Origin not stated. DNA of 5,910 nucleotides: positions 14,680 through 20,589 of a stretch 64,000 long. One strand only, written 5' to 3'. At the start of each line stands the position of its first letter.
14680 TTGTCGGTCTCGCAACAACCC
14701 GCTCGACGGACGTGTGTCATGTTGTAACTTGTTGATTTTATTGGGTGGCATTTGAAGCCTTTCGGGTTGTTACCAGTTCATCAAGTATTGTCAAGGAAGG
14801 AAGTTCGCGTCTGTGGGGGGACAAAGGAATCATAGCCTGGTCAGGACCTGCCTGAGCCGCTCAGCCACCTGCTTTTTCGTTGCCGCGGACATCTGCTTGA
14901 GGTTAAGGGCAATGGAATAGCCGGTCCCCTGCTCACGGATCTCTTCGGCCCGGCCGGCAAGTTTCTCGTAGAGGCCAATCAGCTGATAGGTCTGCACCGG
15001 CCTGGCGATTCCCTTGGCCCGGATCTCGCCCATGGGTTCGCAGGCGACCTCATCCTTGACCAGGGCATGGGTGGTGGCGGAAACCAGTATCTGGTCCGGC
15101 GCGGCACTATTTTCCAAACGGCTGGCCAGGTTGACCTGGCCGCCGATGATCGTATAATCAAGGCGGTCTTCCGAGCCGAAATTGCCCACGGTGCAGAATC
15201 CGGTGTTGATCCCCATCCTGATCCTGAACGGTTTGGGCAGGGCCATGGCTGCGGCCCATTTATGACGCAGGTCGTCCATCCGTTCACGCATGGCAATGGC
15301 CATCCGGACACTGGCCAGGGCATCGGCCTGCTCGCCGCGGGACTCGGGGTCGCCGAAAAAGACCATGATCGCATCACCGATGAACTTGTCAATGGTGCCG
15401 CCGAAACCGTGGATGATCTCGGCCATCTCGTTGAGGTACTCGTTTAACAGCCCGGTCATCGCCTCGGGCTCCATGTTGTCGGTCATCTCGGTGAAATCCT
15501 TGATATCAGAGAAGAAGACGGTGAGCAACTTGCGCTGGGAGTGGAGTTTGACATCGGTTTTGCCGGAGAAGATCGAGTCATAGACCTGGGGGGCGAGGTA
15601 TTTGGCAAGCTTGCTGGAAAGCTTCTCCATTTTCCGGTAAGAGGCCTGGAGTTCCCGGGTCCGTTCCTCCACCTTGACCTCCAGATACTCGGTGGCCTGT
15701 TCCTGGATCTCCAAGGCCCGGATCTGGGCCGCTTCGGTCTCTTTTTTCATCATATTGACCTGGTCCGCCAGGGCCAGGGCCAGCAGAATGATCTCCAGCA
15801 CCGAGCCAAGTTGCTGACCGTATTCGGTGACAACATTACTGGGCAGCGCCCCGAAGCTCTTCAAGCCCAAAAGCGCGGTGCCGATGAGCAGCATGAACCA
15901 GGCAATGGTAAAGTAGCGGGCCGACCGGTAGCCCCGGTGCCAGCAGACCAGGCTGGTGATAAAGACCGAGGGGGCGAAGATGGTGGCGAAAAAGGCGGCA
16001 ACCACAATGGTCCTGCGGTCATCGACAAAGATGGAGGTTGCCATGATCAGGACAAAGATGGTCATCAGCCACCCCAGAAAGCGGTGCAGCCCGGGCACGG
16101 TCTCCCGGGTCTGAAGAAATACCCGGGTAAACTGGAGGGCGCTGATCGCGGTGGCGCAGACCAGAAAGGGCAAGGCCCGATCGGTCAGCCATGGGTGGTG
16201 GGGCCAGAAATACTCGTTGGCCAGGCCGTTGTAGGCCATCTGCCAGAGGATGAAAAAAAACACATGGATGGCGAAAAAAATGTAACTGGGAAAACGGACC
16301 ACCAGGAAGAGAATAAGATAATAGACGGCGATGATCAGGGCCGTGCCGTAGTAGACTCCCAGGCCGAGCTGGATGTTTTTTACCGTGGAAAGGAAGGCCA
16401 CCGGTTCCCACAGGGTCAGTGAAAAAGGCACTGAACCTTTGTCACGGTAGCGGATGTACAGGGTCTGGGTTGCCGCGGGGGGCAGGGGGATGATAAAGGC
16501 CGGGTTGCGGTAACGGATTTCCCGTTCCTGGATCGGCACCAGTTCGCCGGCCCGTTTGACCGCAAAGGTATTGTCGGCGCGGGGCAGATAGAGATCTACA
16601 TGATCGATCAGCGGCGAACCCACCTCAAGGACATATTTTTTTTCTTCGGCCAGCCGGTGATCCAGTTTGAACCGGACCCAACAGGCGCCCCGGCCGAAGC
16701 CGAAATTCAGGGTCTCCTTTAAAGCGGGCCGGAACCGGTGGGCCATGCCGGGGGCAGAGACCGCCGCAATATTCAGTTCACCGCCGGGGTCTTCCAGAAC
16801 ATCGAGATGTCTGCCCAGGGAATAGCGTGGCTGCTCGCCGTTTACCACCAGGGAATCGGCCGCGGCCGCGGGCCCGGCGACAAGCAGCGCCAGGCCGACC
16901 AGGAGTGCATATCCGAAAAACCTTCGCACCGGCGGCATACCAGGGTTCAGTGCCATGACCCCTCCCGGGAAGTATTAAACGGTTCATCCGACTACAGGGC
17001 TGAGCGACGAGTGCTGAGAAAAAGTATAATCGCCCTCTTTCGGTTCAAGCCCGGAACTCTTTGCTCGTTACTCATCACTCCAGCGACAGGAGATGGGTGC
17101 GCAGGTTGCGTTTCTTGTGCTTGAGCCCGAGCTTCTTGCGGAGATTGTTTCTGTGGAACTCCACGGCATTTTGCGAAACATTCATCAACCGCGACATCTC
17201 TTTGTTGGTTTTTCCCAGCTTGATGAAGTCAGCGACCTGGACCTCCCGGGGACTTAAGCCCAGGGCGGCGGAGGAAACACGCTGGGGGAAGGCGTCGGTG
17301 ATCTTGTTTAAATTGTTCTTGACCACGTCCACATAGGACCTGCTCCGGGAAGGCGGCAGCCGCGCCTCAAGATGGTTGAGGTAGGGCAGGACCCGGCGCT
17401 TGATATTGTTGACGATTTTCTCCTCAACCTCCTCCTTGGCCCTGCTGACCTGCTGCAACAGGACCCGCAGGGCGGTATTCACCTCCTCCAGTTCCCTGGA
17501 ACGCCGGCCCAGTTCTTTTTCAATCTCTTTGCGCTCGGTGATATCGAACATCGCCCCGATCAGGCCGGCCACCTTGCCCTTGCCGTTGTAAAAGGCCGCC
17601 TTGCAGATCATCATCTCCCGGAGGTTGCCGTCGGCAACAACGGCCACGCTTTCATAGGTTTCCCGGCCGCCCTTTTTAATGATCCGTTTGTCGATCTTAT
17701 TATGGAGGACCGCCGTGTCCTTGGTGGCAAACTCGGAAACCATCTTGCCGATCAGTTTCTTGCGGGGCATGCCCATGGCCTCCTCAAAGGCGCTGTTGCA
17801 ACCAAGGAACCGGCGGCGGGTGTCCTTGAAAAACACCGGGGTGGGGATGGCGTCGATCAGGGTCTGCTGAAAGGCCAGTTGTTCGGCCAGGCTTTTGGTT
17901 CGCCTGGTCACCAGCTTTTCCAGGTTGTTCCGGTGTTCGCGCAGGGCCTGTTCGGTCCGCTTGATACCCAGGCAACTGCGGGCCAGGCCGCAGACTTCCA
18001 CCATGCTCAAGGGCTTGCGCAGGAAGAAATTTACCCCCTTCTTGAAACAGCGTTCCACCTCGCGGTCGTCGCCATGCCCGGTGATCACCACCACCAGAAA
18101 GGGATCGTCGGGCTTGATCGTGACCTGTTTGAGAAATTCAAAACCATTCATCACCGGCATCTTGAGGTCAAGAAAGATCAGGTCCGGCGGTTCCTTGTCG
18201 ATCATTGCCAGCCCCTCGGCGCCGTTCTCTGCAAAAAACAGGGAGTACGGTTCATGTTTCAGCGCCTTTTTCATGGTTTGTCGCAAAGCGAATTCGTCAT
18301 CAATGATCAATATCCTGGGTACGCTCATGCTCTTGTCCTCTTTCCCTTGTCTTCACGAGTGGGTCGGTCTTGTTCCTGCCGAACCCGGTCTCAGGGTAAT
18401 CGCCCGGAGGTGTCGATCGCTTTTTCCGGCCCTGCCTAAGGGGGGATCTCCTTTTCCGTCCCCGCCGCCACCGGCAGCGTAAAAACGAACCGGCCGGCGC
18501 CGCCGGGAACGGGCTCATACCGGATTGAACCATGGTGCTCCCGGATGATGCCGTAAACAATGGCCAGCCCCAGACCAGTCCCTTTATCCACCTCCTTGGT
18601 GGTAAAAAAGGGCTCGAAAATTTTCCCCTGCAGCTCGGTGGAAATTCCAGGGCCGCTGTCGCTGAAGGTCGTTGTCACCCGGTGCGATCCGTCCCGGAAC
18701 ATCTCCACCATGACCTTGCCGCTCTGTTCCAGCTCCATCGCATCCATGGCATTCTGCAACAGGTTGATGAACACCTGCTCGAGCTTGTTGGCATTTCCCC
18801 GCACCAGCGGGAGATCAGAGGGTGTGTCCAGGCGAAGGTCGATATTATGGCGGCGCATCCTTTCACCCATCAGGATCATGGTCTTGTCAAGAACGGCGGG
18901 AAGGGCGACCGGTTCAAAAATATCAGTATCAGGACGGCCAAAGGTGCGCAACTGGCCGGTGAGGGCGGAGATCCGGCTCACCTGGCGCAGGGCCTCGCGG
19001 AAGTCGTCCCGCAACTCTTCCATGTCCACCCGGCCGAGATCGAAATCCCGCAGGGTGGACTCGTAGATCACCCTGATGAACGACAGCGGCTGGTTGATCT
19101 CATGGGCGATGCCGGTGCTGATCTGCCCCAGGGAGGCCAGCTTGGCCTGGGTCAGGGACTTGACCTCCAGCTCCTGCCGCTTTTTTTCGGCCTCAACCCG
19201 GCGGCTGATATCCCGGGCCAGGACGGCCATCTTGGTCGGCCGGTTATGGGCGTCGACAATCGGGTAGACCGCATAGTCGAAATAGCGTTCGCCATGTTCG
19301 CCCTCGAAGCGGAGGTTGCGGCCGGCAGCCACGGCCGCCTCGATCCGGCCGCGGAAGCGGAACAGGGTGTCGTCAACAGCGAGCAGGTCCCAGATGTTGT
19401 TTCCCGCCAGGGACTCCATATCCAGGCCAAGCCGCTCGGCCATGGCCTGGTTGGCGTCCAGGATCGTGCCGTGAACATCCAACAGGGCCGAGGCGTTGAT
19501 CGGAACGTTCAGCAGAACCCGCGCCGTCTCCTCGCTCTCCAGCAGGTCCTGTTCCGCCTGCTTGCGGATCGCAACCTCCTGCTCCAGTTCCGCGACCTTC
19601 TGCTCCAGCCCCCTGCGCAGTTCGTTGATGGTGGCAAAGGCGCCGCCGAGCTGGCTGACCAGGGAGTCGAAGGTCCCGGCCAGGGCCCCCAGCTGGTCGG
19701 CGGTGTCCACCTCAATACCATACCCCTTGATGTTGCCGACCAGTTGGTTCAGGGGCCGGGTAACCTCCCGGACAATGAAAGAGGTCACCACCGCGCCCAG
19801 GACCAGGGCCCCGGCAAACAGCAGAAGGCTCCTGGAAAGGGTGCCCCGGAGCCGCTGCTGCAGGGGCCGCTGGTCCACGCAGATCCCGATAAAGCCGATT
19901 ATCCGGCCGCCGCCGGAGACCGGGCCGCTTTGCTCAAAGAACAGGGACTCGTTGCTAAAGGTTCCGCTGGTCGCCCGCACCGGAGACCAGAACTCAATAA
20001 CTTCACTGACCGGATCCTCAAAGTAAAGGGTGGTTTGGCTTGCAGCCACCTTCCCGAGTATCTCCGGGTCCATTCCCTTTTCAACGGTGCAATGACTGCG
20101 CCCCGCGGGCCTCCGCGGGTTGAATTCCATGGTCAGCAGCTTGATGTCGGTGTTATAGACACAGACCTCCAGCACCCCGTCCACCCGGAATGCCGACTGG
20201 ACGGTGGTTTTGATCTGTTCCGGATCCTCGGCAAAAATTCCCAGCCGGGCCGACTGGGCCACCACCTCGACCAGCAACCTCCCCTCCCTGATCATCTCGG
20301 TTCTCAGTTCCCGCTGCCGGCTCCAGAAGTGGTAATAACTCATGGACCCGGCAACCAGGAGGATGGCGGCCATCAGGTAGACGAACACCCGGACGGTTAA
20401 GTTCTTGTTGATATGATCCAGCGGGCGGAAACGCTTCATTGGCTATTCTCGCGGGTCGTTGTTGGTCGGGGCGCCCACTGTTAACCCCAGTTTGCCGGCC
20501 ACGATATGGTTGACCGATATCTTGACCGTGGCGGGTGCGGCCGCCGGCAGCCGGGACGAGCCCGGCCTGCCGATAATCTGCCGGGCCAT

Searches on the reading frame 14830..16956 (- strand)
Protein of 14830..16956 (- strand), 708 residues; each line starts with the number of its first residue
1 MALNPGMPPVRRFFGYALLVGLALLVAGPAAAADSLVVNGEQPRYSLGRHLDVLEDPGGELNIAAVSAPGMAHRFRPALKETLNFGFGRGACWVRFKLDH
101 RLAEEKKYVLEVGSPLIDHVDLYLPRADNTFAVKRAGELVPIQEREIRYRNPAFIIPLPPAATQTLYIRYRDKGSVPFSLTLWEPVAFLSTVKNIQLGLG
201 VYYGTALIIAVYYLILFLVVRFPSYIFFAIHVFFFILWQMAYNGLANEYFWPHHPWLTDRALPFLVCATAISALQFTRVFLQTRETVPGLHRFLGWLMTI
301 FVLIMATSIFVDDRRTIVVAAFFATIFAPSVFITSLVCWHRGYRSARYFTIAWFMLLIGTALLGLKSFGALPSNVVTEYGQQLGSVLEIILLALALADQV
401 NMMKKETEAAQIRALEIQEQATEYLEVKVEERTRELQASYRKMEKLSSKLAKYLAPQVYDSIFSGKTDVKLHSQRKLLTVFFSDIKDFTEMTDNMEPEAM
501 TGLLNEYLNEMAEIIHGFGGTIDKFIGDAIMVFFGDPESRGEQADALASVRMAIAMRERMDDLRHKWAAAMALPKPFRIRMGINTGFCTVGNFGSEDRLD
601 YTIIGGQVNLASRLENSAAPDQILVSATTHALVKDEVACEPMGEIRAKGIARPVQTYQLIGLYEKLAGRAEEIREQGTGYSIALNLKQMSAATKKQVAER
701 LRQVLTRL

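Call 70: search_protein_families(library=pfam, proteins=[window:14830-16956:-], max_evalue=0.00001)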
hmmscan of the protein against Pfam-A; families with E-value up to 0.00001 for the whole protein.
window:14830-16956:- (708 aa): 3 families
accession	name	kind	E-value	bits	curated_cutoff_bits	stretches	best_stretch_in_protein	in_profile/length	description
PF07695.17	7TMR-DISM_7TM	-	1.4e-47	162.7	29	1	197-399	3-205/205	7TM diverse intracellular signalling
PF07696.17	7TMR-DISMED2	-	1.6e-36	125.7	22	1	48-184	1-136/136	7TMR-DISM extracellular 2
PF00211.25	Guanylate_cyc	-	4.3e-29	101.9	21.9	1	477-660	8-182/183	Adenylate and Guanylate cyclase catalytic domain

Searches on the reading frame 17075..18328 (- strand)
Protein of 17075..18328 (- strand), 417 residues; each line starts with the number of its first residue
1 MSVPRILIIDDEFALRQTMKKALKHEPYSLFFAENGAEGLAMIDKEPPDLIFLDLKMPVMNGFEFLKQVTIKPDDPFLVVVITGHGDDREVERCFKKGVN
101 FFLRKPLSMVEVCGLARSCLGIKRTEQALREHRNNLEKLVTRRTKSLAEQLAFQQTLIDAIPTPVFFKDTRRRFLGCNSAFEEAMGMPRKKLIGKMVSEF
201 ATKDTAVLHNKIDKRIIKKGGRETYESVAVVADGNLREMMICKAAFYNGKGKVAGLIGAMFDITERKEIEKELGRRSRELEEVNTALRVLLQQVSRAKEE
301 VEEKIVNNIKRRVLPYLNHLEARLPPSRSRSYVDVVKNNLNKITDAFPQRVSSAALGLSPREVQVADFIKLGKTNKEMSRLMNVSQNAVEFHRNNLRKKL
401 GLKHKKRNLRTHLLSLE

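Call 21: search_protein_families(library=pfam, proteins=[window:17075-18328:-], max_evalue=0.001)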
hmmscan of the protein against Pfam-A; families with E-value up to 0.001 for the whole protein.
window:17075-18328:- (417 aa): 6 families
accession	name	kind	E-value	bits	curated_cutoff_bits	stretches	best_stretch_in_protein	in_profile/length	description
PF00072.30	Response_reg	-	1.1e-23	84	30.2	1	6-112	1-106/111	Response regulator receiver domain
PF00989.32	PAS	-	2.3e-12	47.4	22.6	1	155-263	4-113/113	PAS fold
PF00196.25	GerE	-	6.6e-12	45.3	23.5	1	358-405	3-50/57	Bacterial regulatory proteins, luxR family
PF08448.16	PAS_4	-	3.1e-11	43.9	23.1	1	159-268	2-110/110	PAS fold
PF13426.13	PAS_9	-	1.4e-09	38.5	27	1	162-265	1-103/103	PAS domain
PF13188.13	PAS_8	-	8.4e-05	22.8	21.8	1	153-193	2-44/65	PAS domain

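Call 33: search_protein_families(library=ncbifam, proteins=[window:17075-18328:-], max_evalue=0.00001)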
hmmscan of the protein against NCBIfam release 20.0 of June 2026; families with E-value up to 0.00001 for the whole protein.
window:17075-18328:- (417 aa): 88 families (the best 25 are shown)
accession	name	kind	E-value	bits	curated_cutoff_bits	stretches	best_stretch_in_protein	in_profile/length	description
NF008302.0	PRK11091.1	equivalog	1.5e-29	102.8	838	1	123-279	123-282/779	aerobic respiration two-component sensor histidine kinase ArcB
NF006900.1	PRK09390.1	equivalog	7.8e-20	71.3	255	1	4-149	5-145/203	response regulator FixJ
NF007935.0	PRK10651.1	equivalog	2.2e-19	69.5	250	1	5-107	8-111/216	two-component system response regulator NarL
NF011896.0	PRK15369.1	equivalog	1.6e-18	67.1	242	2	4-105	4-106/211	two component system response regulator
NF053512.1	nitric_RR_NosR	exception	4.2e-18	65.6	400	1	6-149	1-140/422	response regulator c-di-GMP phosphodiesterase, NosR family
TIGR02154.1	PhoB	equivalog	1.8e-16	60.1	296.2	1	4-140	3-138/226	phosphate regulon transcriptional regulator PhoB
NF007135.0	PRK09581.1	equivalog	2.2e-16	59.7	474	1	5-151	4-151/457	PleD family two-component system response regulator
TIGR01818.1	ntrC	equivalog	6.4e-16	58.2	558.6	1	6-135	1-129/463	nitrogen regulation protein NR(I)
NF040749.1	tetrathio_RR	equivalog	9.9e-16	58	290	1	6-149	2-143/191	tetrathionate respiration response regulator TtrR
NF045505.1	RR_RssB_Pseudo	equivalog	2e-15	56.7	700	1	5-137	7-139/394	two-component system response regulator RssB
NF007969.0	PRK10693.1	equivalog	2.6e-15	56.3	329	1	5-108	9-111/337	two-component system response regulator RssB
TIGR00229.1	sensory_box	domain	5.6e-15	55.6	22.9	1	149-273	2-126/126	PAS domain S-box protein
NF040689.1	MtrAB_MtrA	equivalog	1.7e-14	53.7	300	1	6-124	1-117/219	MtrAB system response regulator MtrA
NF040534.1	resp_reg_YycF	equivalog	3.6e-14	52.6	340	1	5-137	2-130/231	response regulator YycF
NF052445.1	RespRegMctR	equivalog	3.9e-14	52.5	300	1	351-404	138-191/205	two-component system response regulator MctR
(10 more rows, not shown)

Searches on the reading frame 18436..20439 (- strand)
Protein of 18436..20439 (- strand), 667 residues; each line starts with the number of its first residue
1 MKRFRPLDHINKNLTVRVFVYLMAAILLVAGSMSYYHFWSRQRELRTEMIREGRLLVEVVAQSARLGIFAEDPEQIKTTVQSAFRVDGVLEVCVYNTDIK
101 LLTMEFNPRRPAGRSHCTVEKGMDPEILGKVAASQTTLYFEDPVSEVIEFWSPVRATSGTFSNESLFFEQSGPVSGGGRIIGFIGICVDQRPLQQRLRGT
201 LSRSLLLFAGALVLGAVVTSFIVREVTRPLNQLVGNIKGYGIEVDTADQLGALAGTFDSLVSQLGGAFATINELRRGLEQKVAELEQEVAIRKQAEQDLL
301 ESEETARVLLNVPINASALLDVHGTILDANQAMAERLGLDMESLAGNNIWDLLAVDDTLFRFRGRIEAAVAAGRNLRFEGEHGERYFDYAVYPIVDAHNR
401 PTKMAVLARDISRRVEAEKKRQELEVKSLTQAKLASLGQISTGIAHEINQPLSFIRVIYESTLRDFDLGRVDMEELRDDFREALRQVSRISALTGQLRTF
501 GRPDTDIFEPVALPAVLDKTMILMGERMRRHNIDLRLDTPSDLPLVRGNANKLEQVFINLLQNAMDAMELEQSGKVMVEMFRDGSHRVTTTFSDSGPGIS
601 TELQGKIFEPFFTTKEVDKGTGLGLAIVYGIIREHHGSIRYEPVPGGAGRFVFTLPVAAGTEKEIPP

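Call 21: search_protein_families(library=pfam, proteins=[window:18436-20439:-], max_evalue=0.001)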
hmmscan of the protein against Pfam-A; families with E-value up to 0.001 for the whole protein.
window:18436-20439:- (667 aa): 5 families
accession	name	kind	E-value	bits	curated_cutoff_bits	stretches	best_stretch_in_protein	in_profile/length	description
PF02518.31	HATPase_c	-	4.2e-22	79.1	26.4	1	549-658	2-110/111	Histidine kinase-, DNA gyrase B-, and HSP90-like ATPase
PF00512.31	HisKA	-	2.4e-08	34.3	26.9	1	437-504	2-64/66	His Kinase A (phospho-acceptor) domain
PF13426.13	PAS_9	-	1.1e-07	32.5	27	1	318-412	5-102/103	PAS domain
PF08448.16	PAS_4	-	9.1e-07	29.5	23.1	1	318-415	9-109/110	PAS fold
PF00989.32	PAS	-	0.00016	22.1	22.6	1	316-411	13-113/113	PAS fold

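Call 33: search_protein_families(library=ncbifam, proteins=[window:18436-20439:-], max_evalue=0.00001)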
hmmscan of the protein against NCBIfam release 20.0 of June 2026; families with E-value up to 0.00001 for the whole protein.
window:18436-20439:- (667 aa): 74 families (the best 25 are shown)
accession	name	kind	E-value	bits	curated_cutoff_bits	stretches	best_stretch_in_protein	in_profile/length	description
NF008468.0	PRK11360.1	equivalog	4.3e-57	193.8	646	1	274-662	238-613/616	two-component system sensor histidine kinase AtoS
NF052574.1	HisKinEspCMyxo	equivalog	1.7e-44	152.1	1200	1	326-662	310-642/785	serine histidine kinase EspC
NF052573.1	HisKinEspAMyxo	equivalog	1.9e-39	135.3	1400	1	287-666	241-619/755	serine histidine kinase EspA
NF038348.1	T2SS_HK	subfamily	1.4e-38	132.7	450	2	465-657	389-573/574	histidine kinase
NF007688.0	PRK10364.1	equivalog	6.7e-38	130.6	479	1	417-660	220-454/460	two-component system sensor histidine kinase ZraS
NF047466.1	hybrid_RR_LvrB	exception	1.6e-36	126.2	500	1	410-657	125-376/377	hybrid histidine kinase/response regulator LvrB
NF046020.1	HisKinCckABruc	equivalog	4.4e-34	117.5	1000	1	316-658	358-708/868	cell cycle histidine kinase CckA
NF010411.0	PRK13837.1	equivalog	2.5e-33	115.1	647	1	408-661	422-679/828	two-component system VirA-like sensor kinase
NF046026.1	HisKinCckACaul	equivalog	1.3e-32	112.8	1000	1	421-663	286-538/678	cell cycle histidine kinase CckA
NF041777.1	sens_FixL_Rhizob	equivalog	1.7e-30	106.2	850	1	277-659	96-483/485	sensor protein FixL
NF047794.1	HisKinPtgB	equivalog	7.2e-30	103.8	1000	1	406-640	411-638/656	two-component system sensor histidine kinase PgtB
NF046044.1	PnpS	equivalog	9.3e-30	103.9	400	1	277-656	31-390/390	two-component system histidine kinase PnpS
NF006800.0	PRK09303.1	equivalog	4.1e-29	101.7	342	1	431-661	145-381/383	histidine kinase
NF010076.0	PRK13557.1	subfamily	3.1e-28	98.5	631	1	326-661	55-398/540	histidine kinase famiy protein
NF047497.1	HK_LIC_12097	equivalog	6e-28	97.6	500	1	414-657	127-366/367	LIC_12097 family sensor histidine kinase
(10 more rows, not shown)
